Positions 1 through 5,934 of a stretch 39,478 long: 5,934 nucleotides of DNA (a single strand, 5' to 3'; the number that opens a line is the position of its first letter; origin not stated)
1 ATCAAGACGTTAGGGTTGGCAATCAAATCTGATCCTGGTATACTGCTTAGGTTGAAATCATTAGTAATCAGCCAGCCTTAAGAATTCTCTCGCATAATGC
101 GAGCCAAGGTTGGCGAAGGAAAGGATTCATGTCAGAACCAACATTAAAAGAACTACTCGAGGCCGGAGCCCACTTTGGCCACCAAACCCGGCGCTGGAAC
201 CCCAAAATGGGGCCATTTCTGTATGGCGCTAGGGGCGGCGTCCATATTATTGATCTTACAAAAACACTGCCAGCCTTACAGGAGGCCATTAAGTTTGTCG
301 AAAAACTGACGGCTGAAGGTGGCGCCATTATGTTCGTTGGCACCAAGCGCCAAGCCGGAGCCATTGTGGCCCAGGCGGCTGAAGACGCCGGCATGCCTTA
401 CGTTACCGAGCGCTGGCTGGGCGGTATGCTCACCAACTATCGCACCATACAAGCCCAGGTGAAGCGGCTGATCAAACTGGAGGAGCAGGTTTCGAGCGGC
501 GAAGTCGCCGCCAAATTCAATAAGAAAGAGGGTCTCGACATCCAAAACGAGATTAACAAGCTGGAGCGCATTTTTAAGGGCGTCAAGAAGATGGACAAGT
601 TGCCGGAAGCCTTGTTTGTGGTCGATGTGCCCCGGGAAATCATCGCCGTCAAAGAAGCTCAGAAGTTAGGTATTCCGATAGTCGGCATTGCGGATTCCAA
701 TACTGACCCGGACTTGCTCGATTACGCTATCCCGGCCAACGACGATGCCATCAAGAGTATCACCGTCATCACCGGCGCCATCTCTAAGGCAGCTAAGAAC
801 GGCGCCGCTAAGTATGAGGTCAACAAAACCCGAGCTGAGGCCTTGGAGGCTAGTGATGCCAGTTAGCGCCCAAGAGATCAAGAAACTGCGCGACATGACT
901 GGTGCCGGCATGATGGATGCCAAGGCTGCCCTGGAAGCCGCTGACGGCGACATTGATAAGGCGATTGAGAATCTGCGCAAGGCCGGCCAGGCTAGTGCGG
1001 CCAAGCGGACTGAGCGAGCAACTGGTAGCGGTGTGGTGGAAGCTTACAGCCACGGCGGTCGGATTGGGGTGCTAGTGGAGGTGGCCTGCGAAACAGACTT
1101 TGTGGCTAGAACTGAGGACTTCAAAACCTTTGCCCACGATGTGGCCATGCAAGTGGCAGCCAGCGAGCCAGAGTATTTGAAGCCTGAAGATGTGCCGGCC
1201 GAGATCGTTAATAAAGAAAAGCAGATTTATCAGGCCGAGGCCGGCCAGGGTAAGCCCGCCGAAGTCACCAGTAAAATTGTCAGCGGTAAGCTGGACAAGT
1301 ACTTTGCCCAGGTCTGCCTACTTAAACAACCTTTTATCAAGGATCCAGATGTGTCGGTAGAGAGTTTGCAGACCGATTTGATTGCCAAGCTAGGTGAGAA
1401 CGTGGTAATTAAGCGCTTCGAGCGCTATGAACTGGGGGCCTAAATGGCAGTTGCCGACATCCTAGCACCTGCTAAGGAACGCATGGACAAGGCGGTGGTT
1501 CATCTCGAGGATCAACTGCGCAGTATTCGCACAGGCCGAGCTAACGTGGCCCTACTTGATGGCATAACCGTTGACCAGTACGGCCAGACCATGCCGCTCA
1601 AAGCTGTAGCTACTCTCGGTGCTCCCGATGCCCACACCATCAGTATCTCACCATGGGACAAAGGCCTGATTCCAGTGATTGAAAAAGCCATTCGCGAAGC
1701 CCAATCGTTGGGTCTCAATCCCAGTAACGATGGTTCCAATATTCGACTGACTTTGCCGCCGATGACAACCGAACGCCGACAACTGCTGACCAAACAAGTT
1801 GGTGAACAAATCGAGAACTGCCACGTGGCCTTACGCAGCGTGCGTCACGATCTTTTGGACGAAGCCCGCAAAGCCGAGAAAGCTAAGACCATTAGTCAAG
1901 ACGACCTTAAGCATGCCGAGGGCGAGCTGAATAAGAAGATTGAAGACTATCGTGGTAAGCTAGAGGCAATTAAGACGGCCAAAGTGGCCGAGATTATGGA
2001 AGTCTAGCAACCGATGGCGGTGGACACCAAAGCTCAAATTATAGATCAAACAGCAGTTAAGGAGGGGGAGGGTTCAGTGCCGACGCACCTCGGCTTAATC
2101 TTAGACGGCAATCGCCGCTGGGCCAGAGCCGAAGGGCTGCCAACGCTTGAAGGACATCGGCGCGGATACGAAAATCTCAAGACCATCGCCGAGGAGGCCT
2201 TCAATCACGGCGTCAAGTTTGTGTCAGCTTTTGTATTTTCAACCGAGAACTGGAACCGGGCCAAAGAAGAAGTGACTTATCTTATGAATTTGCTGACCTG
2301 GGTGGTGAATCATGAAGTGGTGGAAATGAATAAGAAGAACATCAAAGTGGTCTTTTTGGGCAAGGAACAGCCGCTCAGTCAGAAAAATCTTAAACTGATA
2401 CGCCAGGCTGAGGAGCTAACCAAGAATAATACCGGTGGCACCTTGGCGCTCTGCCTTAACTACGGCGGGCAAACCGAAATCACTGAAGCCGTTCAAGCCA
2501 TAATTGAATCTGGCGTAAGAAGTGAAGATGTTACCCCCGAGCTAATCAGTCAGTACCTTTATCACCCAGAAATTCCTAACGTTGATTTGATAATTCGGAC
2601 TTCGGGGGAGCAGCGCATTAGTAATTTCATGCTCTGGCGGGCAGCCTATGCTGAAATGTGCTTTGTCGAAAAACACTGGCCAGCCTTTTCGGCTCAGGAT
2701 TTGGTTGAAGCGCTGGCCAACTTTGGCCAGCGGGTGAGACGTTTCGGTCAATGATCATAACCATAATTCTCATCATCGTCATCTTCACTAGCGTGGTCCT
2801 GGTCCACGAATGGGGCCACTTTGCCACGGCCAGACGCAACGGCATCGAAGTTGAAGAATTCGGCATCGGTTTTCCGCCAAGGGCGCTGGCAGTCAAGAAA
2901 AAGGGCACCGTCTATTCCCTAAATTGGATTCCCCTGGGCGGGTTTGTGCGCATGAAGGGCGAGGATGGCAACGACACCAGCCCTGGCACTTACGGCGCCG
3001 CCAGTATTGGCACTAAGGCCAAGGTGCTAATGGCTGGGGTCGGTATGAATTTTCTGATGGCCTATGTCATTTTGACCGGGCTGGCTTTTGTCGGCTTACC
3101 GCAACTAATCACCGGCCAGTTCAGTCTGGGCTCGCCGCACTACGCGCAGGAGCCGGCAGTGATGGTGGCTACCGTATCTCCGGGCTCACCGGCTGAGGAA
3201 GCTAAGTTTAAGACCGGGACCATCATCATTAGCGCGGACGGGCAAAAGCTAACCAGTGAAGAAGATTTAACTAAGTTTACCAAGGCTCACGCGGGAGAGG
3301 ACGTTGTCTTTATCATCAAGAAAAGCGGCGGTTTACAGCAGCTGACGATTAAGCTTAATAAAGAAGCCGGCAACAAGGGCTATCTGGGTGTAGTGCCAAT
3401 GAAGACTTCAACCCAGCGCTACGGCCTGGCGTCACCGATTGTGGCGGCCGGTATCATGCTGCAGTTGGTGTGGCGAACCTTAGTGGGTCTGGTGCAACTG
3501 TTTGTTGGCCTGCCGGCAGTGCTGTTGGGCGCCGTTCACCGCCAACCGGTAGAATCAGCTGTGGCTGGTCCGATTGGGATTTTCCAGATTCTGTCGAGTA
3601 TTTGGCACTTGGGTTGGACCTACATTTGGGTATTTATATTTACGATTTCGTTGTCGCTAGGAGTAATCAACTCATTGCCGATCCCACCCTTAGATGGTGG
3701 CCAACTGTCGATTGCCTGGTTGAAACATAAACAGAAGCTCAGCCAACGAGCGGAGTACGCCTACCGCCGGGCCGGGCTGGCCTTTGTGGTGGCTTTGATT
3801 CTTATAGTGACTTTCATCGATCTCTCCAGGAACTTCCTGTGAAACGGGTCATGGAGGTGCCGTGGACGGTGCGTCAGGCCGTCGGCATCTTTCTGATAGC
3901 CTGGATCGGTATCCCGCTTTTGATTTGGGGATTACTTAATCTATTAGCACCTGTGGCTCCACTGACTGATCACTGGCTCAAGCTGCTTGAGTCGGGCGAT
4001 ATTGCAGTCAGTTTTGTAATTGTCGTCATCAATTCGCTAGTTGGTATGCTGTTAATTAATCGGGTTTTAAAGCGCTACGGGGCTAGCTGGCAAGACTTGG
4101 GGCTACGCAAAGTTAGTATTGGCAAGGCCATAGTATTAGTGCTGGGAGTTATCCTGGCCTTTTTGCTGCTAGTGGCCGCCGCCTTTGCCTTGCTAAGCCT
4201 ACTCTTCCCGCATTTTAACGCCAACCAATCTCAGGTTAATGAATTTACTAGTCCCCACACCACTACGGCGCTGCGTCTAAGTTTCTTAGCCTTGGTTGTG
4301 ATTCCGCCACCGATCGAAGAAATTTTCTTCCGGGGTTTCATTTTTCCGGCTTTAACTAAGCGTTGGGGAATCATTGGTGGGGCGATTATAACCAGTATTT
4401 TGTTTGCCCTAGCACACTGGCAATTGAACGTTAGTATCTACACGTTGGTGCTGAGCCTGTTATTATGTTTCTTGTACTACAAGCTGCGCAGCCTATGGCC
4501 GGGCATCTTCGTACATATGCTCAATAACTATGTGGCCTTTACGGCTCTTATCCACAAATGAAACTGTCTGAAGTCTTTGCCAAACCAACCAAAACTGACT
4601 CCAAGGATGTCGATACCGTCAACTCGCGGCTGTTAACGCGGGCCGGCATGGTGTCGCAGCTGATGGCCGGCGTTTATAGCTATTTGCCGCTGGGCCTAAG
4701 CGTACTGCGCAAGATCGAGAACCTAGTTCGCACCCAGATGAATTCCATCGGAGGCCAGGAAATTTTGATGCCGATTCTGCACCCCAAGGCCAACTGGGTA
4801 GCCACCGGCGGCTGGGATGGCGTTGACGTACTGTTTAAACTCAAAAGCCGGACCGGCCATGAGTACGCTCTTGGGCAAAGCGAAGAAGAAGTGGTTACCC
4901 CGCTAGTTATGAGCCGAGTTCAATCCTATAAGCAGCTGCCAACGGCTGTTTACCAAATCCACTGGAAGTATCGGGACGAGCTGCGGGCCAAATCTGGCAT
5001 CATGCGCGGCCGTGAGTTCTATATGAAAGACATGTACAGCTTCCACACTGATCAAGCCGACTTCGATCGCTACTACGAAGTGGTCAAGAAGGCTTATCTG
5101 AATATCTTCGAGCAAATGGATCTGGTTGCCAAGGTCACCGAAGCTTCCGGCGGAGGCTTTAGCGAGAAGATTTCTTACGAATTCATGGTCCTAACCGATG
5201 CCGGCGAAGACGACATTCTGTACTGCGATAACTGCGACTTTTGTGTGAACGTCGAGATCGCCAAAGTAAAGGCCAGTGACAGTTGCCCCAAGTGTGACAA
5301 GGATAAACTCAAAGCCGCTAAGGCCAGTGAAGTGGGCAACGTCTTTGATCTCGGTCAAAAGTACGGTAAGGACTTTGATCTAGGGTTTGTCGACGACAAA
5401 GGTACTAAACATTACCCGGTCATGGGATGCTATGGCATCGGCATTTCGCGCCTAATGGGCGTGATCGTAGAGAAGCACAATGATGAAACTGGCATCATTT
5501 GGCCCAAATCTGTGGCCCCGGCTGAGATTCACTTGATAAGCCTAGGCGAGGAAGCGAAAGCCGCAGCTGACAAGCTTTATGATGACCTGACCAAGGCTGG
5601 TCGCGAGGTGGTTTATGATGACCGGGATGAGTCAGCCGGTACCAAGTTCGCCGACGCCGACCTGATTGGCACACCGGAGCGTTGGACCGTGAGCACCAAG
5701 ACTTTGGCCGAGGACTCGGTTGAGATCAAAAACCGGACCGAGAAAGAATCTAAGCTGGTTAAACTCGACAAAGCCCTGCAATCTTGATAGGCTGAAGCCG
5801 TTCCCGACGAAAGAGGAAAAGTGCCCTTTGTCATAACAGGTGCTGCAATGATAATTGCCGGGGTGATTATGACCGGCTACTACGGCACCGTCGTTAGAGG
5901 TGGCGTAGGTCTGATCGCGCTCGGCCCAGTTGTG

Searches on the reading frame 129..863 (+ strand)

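Call 108: search_protein_families(library=pfam, proteins=[window:129-863:+], max_evalue=0.001)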
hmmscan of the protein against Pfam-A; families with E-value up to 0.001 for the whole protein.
window:129-863:+ (245 aa): 1 family
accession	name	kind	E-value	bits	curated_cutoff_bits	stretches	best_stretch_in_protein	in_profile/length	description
PF00318.25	Ribosomal_S2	-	3.4e-89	298.2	26.1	1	9-225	1-216/216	Ribosomal protein S2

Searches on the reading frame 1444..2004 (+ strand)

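Call 108: search_protein_families(library=pfam, proteins=[window:1444-2004:+], max_evalue=0.001)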
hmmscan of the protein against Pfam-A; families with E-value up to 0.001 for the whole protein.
window:1444-2004:+ (187 aa): 1 family
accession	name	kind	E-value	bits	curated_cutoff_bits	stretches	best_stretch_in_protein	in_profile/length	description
PF01765.24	RRF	-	2.6e-52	177.4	29.7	1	21-185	1-164/164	Ribosome recycling factor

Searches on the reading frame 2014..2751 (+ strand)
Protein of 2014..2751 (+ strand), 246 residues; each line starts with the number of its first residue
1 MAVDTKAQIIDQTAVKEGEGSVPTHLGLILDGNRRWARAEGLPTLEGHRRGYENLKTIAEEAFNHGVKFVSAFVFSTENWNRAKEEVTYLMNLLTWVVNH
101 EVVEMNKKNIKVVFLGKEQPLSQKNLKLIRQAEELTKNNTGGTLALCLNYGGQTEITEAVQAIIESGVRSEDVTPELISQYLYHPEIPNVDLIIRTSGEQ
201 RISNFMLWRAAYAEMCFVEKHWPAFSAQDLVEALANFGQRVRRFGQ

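Call 108: search_protein_families(library=pfam, proteins=[window:2014-2751:+], max_evalue=0.001)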
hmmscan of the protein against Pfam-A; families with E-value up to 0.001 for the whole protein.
window:2014-2751:+ (246 aa): 1 family
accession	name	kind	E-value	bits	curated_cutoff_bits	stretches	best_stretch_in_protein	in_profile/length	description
PF01255.24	Prenyltransf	-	1.6e-77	260.4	27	1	29-245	1-219/219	Putative undecaprenyl diphosphate synthase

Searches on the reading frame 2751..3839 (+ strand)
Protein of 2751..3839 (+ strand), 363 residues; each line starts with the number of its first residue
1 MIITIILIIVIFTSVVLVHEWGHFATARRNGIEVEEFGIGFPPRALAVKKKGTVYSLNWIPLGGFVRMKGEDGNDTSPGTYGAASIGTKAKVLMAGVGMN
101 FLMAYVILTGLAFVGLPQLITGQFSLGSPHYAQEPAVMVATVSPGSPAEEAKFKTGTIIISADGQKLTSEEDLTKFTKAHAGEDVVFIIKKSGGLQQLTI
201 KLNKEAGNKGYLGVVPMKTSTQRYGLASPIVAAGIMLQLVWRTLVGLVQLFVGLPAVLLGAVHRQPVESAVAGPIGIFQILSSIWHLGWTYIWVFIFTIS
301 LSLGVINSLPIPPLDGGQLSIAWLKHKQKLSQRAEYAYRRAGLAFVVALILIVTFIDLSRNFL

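Call 108: search_protein_families(library=pfam, proteins=[window:2751-3839:+], max_evalue=0.001)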
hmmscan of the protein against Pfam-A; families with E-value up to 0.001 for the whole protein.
window:2751-3839:+ (363 aa): 4 families
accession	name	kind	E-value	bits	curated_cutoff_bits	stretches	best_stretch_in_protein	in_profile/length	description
PF02163.28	Peptidase_M50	-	1.2e-47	162.6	27.2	1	8-349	2-221/221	Peptidase family M50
PF13180.12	PDZ_2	-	2.9e-08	34.3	27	1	133-202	10-80/80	PDZ domain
PF17820.7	PDZ_6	-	5.2e-08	33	27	1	139-190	2-53/54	PDZ domain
PF04495.20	GRASP55_65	-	3.9e-06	27.7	27.7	1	130-214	38-125/138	GRASP55/65 PDZ-like domain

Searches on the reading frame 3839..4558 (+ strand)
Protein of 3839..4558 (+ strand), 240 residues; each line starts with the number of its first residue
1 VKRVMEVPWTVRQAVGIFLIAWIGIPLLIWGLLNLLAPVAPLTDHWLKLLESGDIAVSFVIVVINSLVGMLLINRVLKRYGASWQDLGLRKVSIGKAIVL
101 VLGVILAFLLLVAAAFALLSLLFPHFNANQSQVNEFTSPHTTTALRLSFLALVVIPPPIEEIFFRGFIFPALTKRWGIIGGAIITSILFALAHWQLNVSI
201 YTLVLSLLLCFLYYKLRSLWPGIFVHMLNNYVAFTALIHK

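Call 108: search_protein_families(library=pfam, proteins=[window:3839-4558:+], max_evalue=0.001)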
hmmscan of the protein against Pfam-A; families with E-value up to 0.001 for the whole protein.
window:3839-4558:+ (240 aa): 1 family
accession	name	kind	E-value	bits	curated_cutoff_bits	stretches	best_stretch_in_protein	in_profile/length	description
PF02517.21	Rce1-like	-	1.5e-22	80.2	22.4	1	146-232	5-93/93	Type II CAAX prenyl endopeptidase Rce1-like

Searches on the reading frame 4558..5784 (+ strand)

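Call 108: search_protein_families(library=pfam, proteins=[window:4558-5784:+], max_evalue=0.001)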
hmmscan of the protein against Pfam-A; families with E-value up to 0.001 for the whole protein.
window:4558-5784:+ (409 aa): 2 families
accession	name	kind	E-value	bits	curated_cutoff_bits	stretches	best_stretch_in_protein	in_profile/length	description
PF00587.30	tRNA-synt_2b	-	4.2e-27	95.8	29.3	1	93-307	1-179/179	tRNA synthetase class II core domain (G, H, P, S and T)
PF03129.25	HGTP_anticodon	-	5.5e-16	58.9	21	1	325-407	3-88/94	Anticodon binding domain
